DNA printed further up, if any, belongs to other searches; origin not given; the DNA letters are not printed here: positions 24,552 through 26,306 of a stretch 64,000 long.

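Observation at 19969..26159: Translationally coupled PD40-propeller and 1607-aa giant surface protein: a candidate two-component extracellular apparatus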

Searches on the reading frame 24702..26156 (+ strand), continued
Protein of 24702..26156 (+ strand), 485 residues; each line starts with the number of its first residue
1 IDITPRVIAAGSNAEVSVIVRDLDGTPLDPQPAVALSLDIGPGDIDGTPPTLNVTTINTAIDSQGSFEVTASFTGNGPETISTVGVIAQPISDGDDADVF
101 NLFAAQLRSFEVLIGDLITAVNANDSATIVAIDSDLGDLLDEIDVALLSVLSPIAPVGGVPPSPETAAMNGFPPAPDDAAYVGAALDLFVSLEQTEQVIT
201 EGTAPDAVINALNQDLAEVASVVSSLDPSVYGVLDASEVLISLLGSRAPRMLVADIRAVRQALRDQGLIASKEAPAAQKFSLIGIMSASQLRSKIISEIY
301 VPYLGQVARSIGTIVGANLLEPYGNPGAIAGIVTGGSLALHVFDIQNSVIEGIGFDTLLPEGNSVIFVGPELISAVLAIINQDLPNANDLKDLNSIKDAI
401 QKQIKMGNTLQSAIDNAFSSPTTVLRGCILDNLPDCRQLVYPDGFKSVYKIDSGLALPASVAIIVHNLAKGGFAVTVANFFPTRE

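Call 90: find_encoding_contigs(protein=P0185, flank=8000, max_places=2)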
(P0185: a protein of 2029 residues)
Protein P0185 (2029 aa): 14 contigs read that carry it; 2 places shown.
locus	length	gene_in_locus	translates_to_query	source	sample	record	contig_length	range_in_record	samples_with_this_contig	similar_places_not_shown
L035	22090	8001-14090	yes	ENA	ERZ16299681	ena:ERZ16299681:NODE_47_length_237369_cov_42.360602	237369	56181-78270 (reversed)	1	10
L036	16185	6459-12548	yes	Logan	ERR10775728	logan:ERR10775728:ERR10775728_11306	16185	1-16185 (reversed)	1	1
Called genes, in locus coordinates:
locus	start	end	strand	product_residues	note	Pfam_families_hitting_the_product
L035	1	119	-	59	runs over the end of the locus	PF05545:FixQ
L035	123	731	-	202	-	PF02433:FixO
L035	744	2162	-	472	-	PF00115:COX1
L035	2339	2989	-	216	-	PF13505:OMP_b-brl, PF03922:OmpW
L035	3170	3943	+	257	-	PF00027:cNMP_binding, PF13545:HTH_Crp_2, PF00325:Crp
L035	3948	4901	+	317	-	PF00582:Usp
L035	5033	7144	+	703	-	PF26550:Tricorn_2nd (faint), PF26549:Tricorn_N, PF07676:PD40 (weak), PF26549:Tricorn_N (weak), PF00326:Peptidase_S9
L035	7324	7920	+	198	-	PF07589:PEP_exosort_dom (weak)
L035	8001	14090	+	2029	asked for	PF18911:PKD_4, PF22352:K319L-like_PKD, PF18911:PKD_4, PF22352:K319L-like_PKD, PF18911:PKD_4, PF22352:K319L-like_PKD, PF05345:He_PIG, PF05345:He_PIG, +11 more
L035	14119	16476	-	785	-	PF13176:TPR_7 (faint), PF13432:TPR_16 (faint), PF00069:Pkinase, PF07714:PK_Tyr_Ser-Thr, PF03109:ABC1, PF13374:TPR_10 (weak), PF13424:TPR_12, PF13374:TPR_10, +3 more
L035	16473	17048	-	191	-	PF07638:Sigma70_ECF, PF08281:Sigma70_r4_2, PF04545:Sigma70_r4 (weak)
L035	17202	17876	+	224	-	PF00089:Trypsin, PF13365:Trypsin_2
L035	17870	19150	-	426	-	PF02353:CMAS, PF13489:Methyltransf_23, PF08241:Methyltransf_11, PF08242:Methyltransf_12, PF13649:Methyltransf_25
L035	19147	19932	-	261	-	PF07103:DUF1365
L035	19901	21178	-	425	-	PF01593:Amino_oxidase, PF07992:Pyr_redox_2 (faint), PF13450:NAD_binding_8, PF13454:NAD_binding_9 (faint)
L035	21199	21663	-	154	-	PF07366:SnoaL (weak), PF12680:SnoaL_2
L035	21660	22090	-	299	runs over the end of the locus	PF00376:MerR, PF13411:MerR_1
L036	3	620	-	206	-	?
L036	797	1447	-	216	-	PF13505:OMP_b-brl, PF03922:OmpW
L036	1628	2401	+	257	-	PF00027:cNMP_binding, PF13545:HTH_Crp_2, PF00325:Crp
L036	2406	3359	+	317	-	PF00582:Usp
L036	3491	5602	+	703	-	PF26550:Tricorn_2nd (faint), PF26549:Tricorn_N, PF07676:PD40 (weak), PF26549:Tricorn_N (weak), PF00326:Peptidase_S9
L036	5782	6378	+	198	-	PF07589:PEP_exosort_dom (weak)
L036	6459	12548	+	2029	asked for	PF18911:PKD_4, PF22352:K319L-like_PKD, PF18911:PKD_4, PF22352:K319L-like_PKD, PF18911:PKD_4, PF22352:K319L-like_PKD, PF05345:He_PIG, PF05345:He_PIG, +11 more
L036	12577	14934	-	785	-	PF13176:TPR_7 (faint), PF13432:TPR_16 (faint), PF00069:Pkinase, PF07714:PK_Tyr_Ser-Thr, PF03109:ABC1, PF13374:TPR_10 (weak), PF13424:TPR_12, PF13374:TPR_10, +3 more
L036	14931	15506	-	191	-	PF07638:Sigma70_ECF, PF08281:Sigma70_r4_2, PF04545:Sigma70_r4 (weak)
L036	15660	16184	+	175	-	?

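Call 91: find_encoding_contigs(protein=P0226, flank=8000, max_places=2)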
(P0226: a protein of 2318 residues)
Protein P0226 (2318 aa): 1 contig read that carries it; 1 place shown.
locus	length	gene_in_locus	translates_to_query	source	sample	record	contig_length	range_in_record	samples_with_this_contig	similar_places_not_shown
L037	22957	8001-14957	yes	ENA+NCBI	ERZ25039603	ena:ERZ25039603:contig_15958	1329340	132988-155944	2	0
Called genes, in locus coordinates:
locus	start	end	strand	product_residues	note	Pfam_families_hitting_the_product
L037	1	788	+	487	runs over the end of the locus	PF01523:PmbA_TldD_1st, PF19290:PmbA_TldD_2nd, PF19289:PmbA_TldD_3rd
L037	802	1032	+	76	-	-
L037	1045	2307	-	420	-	PF13191:AAA_16, PF13401:AAA_22, PF16697:Yop-YscD_cpl, PF00498:FHA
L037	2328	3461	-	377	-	PF22660:RS_preATP-grasp-like, PF02222:ATP-grasp, PF17769:PurK_C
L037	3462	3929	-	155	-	PF00731:AIRC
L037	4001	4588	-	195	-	PF07638:Sigma70_ECF, PF08281:Sigma70_r4_2, PF04545:Sigma70_r4 (weak)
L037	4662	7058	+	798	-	PF13424:TPR_12 (faint), PF00069:Pkinase, PF07714:PK_Tyr_Ser-Thr, PF03109:ABC1, PF07719:TPR_2 (faint), PF13181:TPR_8 (faint), PF00515:TPR_1 (faint)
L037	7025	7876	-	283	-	PF00077:RVP (faint), PF13650:Asp_protease_2, PF13975:gag-asp_proteas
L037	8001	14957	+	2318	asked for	PF18911:PKD_4, PF22352:K319L-like_PKD, PF17803:Cadherin_4, PF17892:Cadherin_5, PF17963:Big_9, PF17803:Cadherin_4, PF17892:Cadherin_5, PF17963:Big_9, +12 more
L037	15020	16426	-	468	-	PF00691:OmpA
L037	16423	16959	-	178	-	PF04751:DarP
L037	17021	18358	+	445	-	PF01523:PmbA_TldD_1st, PF19290:PmbA_TldD_2nd, PF19289:PmbA_TldD_3rd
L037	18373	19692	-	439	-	PF03631:Virul_fac_BrkB, PF02082:Rrf2 (weak)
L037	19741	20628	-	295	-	PF01259:SAICAR_synt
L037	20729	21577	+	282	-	PF27507:DjlA_TM, PF05099:TerB (weak), PF00226:DnaJ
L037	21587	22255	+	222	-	PF00834:Ribul_P_3_epim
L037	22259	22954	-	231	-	PF00027:cNMP_binding, PF13545:HTH_Crp_2, PF00325:Crp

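Call 92: find_encoding_contigs(protein=P0148, flank=8000, max_places=1)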
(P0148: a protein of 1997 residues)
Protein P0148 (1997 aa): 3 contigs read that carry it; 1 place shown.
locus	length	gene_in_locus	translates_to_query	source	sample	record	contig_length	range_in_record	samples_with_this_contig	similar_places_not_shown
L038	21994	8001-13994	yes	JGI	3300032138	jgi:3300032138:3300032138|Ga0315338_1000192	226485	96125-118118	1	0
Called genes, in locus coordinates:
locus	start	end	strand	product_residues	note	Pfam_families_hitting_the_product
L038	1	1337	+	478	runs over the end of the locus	PF02450:LCAT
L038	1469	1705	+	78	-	-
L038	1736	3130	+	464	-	PF07724:AAA_2 (faint), PF13191:AAA_16, PF00004:AAA, PF07726:AAA_3 (faint), PF07728:AAA_5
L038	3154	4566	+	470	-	PF05762:VWA_CoxE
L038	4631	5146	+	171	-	PF02577:BFN_dom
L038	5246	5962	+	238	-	PF09976:TPR_21, PF13432:TPR_16 (faint), PF13428:TPR_14 (faint), PF13174:TPR_6 (weak)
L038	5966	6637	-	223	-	PF01522:Polysacc_deac_1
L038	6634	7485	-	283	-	PF01135:PCMT (weak), PF02353:CMAS (weak), PF13489:Methyltransf_23, PF01209:Ubie_methyltran, PF13847:Methyltransf_31, PF08241:Methyltransf_11, PF08242:Methyltransf_12, PF13649:Methyltransf_25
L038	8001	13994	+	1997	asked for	PF05345:He_PIG, PF17803:Cadherin_4, PF17892:Cadherin_5 (weak), PF17963:Big_9, PF13517:FG-GAP_3, PF05345:He_PIG, PF17963:Big_9 (weak), PF03793:PASTA, +1 more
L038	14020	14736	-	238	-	PF00089:Trypsin, PF13365:Trypsin_2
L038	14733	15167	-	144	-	-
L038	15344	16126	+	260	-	-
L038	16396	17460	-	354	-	PF01113:DapB_N (weak), PF19328:DAP_DH_C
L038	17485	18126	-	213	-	PF13428:TPR_14 (faint), PF03704:BTAD (weak), PF00515:TPR_1 (faint), PF07719:TPR_2 (faint), PF13432:TPR_16 (faint), PF14559:TPR_19 (faint)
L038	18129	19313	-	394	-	PF01966:HD, PF13286:HD_assoc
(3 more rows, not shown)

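Call 93: find_encoding_contigs(protein=P0165, flank=8000, max_places=1)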
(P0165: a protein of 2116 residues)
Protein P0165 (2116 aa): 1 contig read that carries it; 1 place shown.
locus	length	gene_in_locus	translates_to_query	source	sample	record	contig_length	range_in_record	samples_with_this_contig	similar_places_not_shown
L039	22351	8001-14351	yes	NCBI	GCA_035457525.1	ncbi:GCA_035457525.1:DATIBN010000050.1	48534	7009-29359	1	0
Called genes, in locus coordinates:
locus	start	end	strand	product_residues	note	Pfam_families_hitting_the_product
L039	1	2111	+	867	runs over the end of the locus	PF00069:Pkinase, PF01636:APH (faint), PF03109:ABC1 (faint), PF07714:PK_Tyr_Ser-Thr, PF07676:PD40 (faint), PF26549:Tricorn_N (weak)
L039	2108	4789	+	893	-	PF00069:Pkinase, PF01636:APH (faint), PF07714:PK_Tyr_Ser-Thr, PF03109:ABC1 (weak), PF26549:Tricorn_N, PF26550:Tricorn_2nd (weak), PF07676:PD40 (weak), PF26549:Tricorn_N (weak)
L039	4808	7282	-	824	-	PF13432:TPR_16 (faint), PF00069:Pkinase, PF07714:PK_Tyr_Ser-Thr, PF03109:ABC1 (weak), PF13176:TPR_7 (faint), PF13424:TPR_12, PF13374:TPR_10 (weak), PF13424:TPR_12, +5 more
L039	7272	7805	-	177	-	PF07638:Sigma70_ECF, PF08281:Sigma70_r4_2, PF04545:Sigma70_r4 (weak)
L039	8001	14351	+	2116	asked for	PF05345:He_PIG, PF17963:Big_9 (weak), PF01839:FG-GAP (faint), PF13517:FG-GAP_3, PF03793:PASTA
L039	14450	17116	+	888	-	PF00069:Pkinase, PF01636:APH (faint), PF07714:PK_Tyr_Ser-Thr, PF03109:ABC1 (weak), PF00930:DPPIV_N (faint), PF26549:Tricorn_N, PF26550:Tricorn_2nd, PF26549:Tricorn_N, +1 more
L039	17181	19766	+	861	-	PF00069:Pkinase, PF01636:APH (faint), PF03109:ABC1 (faint), PF07714:PK_Tyr_Ser-Thr, PF07676:PD40 (faint), PF26549:Tricorn_N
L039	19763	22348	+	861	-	PF00069:Pkinase, PF01636:APH (faint), PF03109:ABC1 (faint), PF07714:PK_Tyr_Ser-Thr, PF07676:PD40 (faint), PF26550:Tricorn_2nd (faint), PF26549:Tricorn_N (weak)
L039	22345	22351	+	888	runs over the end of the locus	PF00069:Pkinase, PF01636:APH (faint), PF03109:ABC1 (faint), PF07714:PK_Tyr_Ser-Thr, PF26549:Tricorn_N, PF07676:PD40 (weak), PF26549:Tricorn_N (weak), PF07676:PD40 (weak), +1 more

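Call 107: search_protein_families(library=ncbifam, proteins=[L039:7272-7805:-, L037:4001-4588:-, L035:16473-17048:-], max_evalue=0.00001)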
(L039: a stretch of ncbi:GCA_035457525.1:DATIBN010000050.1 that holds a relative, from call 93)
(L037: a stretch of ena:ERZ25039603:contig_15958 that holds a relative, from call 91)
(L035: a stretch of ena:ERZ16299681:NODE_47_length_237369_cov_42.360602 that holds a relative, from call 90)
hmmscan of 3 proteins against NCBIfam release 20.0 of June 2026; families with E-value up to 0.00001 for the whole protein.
L039:7272-7805:- (177 aa): 12 families
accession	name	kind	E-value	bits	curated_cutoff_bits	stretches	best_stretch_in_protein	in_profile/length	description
TIGR02999.1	Sig-70_X6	subfamily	2e-56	190.8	126.15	1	9-171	19-183/183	ECF-type sigma factor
TIGR02937.1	sigma70-ECF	superfamily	2.1e-17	63.3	42.9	1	9-170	3-165/165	sigma-70 family RNA polymerase sigma factor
TIGR02983.1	SigE-fam_strep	subfamily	5.3e-10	39.4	141.55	1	9-171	8-159/162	SigE family RNA polymerase sigma factor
NF007227.0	PRK09645.1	subfamily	1.4e-09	38.1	202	1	11-173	13-173/177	sigma-70 family RNA polymerase sigma factor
NF058625.1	sigma_PG0214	equivalog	1.6e-08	34.4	130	1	9-157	6-148/170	GFO_1088 family ECF-type sigma factor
TIGR02952.1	Sig70_famx2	equivalog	1.6e-07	31.3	206.45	1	32-160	31-160/170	ECF subfamily RNA polymerase sigma factor, BldN family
NF007220.0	PRK09639.1-5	equivalog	6.5e-07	29.3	260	1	12-159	4-153/181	RNA polymerase sigma factor SigX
NF009166.1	PRK12513.1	equivalog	1.3e-06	28.2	206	1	33-172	43-188/193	RNA polymerase sigma factor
NF009176.0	PRK12524.1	equivalog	2.4e-06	27.5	264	1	37-173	51-187/196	RNA polymerase sigma factor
NF009180.0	PRK12528.1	subfamily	6.2e-06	26.3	184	1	13-159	10-154/165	RNA polymerase sigma factor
TIGR02985.1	Sig70_bacteroi1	subfamily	6.8e-06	26.4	126.4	1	9-166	3-158/162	RNA polymerase sigma-70 factor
NF009172.0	PRK12519.1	subfamily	8.6e-06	25.4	222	0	35-160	52-179/194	RNA polymerase sigma factor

L037:4001-4588:- (195 aa): 18 families
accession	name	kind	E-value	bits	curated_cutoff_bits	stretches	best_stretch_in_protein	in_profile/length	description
TIGR02999.1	Sig-70_X6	subfamily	5.6e-45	153.5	126.15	1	32-195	17-183/183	ECF-type sigma factor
TIGR02937.1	sigma70-ECF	superfamily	6.3e-20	71.5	42.9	1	33-194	2-165/165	sigma-70 family RNA polymerase sigma factor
NF009172.0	PRK12519.1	subfamily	1.1e-09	38.2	222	1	65-183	57-178/194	RNA polymerase sigma factor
TIGR02985.1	Sig70_bacteroi1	subfamily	1.4e-09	38.4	126.4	1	35-190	4-158/162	RNA polymerase sigma-70 factor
NF058625.1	sigma_PG0214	equivalog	7.3e-09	35.6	130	1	67-194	34-161/170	GFO_1088 family ECF-type sigma factor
TIGR02952.1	Sig70_famx2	equivalog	2.3e-08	34.1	206.45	1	66-186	40-162/170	ECF subfamily RNA polymerase sigma factor, BldN family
NF007230.0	PRK09648.1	subfamily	3.2e-08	33.6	209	1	24-179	18-174/195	RNA polymerase sigma factor ShbA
NF007227.0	PRK09645.1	subfamily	6e-08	32.8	202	1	89-185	65-162/177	sigma-70 family RNA polymerase sigma factor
NF009176.0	PRK12524.1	equivalog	8.5e-08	32.2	264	1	31-177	25-167/196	RNA polymerase sigma factor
NF007228.0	PRK09646.1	subfamily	9.7e-08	31.9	226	1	29-182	27-178/194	ECF RNA polymerase sigma factor SigK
NF009165.0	PRK12512.1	equivalog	1.5e-07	31.2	198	1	33-180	23-165/184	RNA polymerase sigma factor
NF007220.0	PRK09639.1-5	equivalog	1.9e-07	31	260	1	65-192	31-162/181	RNA polymerase sigma factor SigX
NF007217.0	PRK09639.1-1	equivalog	3.3e-07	30.3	239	1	64-182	30-153/194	RNA polymerase sigma factor SigX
TIGR02954.1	Sig70_famx3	hypoth_equivalog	7.1e-07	29.1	188.5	1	98-194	72-167/170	RNA polymerase sigma-70 factor, TIGR02954 family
NF009166.1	PRK12513.1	equivalog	7.7e-07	29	206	1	65-186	50-178/193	RNA polymerase sigma factor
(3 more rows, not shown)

L035:16473-17048:- (191 aa): 9 families
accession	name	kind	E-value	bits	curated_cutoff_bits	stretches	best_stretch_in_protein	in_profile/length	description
TIGR02999.1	Sig-70_X6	subfamily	1.6e-56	191.1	126.15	1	2-180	2-182/183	ECF-type sigma factor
TIGR02937.1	sigma70-ECF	superfamily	8.6e-16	58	42.9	1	18-179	2-164/165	sigma-70 family RNA polymerase sigma factor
TIGR02983.1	SigE-fam_strep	subfamily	2.3e-10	40.6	141.55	1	26-179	15-157/162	SigE family RNA polymerase sigma factor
TIGR02984.1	Sig-70_plancto1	subfamily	7.9e-09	35.4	183.75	1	55-170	65-178/189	RNA polymerase sigma-70 factor, Planctomycetaceae-specific subfamily 1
NF007227.0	PRK09645.1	subfamily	2.7e-07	30.7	202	1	52-167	43-157/177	sigma-70 family RNA polymerase sigma factor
NF009166.1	PRK12513.1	equivalog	4.4e-07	29.8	206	1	7-168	12-174/193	RNA polymerase sigma factor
NF058625.1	sigma_PG0214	equivalog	9.1e-07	28.7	130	1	52-174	34-155/170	GFO_1088 family ECF-type sigma factor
TIGR02952.1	Sig70_famx2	equivalog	7.2e-06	26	206.45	1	51-166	40-156/170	ECF subfamily RNA polymerase sigma factor, BldN family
NF007230.0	PRK09648.1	subfamily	9.7e-06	25.4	209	0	7-166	16-175/195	RNA polymerase sigma factor ShbA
